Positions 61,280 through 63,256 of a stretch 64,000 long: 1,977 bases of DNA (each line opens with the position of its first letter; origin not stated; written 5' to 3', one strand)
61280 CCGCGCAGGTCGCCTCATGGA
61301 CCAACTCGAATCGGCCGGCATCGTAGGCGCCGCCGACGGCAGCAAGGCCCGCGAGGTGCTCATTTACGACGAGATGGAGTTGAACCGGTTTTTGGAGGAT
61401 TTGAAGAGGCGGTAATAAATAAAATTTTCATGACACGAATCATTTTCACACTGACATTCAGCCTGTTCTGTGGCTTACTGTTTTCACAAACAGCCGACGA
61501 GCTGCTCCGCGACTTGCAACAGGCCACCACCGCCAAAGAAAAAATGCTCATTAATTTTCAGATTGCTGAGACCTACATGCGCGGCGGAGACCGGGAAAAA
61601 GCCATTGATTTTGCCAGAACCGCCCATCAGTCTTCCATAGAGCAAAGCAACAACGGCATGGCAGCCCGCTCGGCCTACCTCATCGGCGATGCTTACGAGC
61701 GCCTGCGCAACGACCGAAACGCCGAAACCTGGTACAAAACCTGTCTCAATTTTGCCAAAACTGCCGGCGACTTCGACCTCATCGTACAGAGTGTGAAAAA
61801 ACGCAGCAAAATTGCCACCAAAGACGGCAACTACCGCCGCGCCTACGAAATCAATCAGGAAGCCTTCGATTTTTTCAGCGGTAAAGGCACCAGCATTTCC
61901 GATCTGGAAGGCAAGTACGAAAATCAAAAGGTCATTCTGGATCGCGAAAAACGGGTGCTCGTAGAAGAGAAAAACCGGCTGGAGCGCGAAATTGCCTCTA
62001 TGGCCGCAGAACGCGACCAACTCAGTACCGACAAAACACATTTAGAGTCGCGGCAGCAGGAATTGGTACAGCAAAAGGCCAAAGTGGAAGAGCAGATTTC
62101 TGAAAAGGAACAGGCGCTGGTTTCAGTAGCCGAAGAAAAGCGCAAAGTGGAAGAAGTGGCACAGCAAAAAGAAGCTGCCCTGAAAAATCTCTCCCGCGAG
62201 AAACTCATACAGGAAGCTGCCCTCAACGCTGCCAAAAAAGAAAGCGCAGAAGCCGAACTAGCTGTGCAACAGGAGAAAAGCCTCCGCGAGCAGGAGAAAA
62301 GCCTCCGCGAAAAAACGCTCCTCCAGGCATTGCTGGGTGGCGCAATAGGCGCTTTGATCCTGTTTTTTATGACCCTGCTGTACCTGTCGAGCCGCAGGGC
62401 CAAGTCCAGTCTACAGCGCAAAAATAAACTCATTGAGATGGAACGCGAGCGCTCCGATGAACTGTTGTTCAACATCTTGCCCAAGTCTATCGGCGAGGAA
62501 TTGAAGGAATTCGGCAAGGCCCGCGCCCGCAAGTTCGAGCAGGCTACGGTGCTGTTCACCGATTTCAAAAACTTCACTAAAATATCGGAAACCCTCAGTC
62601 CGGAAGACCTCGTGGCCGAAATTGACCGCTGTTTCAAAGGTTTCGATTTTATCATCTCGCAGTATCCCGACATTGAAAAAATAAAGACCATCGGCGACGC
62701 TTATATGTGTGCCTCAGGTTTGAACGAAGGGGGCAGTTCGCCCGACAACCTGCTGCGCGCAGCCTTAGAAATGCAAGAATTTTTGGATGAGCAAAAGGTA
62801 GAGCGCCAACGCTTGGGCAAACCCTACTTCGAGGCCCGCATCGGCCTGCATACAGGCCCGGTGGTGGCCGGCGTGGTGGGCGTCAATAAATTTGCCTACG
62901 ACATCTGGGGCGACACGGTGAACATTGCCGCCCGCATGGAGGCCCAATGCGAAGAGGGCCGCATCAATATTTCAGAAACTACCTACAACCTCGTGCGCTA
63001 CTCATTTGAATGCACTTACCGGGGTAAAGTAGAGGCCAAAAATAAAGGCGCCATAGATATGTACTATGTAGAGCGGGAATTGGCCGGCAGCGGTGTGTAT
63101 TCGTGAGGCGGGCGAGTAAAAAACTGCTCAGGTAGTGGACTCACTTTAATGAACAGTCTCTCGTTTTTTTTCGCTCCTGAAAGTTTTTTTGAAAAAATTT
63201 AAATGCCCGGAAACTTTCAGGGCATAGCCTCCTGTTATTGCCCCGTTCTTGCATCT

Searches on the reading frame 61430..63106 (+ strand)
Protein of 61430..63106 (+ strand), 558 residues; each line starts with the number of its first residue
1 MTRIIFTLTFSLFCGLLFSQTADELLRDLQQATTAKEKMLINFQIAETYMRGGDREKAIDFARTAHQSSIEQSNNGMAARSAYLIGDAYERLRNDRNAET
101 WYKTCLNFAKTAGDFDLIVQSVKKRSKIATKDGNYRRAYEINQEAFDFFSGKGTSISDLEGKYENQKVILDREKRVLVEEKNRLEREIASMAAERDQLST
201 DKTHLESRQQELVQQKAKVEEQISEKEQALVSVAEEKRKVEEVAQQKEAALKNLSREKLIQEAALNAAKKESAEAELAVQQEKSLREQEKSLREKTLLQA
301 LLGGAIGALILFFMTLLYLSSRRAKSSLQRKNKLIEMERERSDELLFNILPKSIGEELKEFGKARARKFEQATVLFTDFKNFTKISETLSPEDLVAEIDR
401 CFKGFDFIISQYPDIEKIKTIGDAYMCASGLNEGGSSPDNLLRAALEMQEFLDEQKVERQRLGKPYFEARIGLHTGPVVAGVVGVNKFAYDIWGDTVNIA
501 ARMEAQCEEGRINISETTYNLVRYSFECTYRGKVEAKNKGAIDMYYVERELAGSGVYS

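Call 55: find_encoding_contigs(protein=window:61430-63106:+, flank=10000, max_places=1)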
Protein window:61430-63106:+ (558 aa): 23 contigs read that carry it; 1 place shown.
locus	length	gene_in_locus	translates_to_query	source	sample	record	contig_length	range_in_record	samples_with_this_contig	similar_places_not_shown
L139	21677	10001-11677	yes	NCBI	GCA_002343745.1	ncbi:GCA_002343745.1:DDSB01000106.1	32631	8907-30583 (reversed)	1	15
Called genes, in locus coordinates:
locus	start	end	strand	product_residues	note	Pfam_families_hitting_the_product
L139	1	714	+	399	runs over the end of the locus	-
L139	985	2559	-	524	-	PF16371:MetallophosN, PF00149:Metallophos (weak), PF16370:MetallophosC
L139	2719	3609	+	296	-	PF10672:Methyltrans_SAM (weak), PF03602:Cons_hypoth95 (faint)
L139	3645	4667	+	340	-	-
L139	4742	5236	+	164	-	-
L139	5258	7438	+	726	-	PF08206:OB_RNB, PF18614:RNase_II_C_S1 (faint), PF17876:CSD2, PF00773:RNB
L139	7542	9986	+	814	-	PF13491:FtsK_4TM, PF17854:FtsK_alpha, PF01580:FtsK_SpoIIIE, PF09397:FtsK_gamma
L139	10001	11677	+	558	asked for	PF13181:TPR_8 (faint), PF13424:TPR_12 (weak), PF00211:Guanylate_cyc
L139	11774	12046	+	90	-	-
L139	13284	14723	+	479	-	PF05731:TROVE, PF25045:vWA_Ro60 (faint)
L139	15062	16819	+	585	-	PF00501:AMP-binding, PF23562:AMP-binding_C_3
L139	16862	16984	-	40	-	-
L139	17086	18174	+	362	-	PF07726:AAA_3 (weak), PF07728:AAA_5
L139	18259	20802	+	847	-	PF12799:LRR_4, PF13855:LRR_8, PF12799:LRR_4, PF13855:LRR_8 (weak), PF00071:Ras, PF08477:Roc, PF16095:COR-A, PF25497:COR-B, +2 more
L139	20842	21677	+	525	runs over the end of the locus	PF02384:N6_Mtase, PF07669:Eco57I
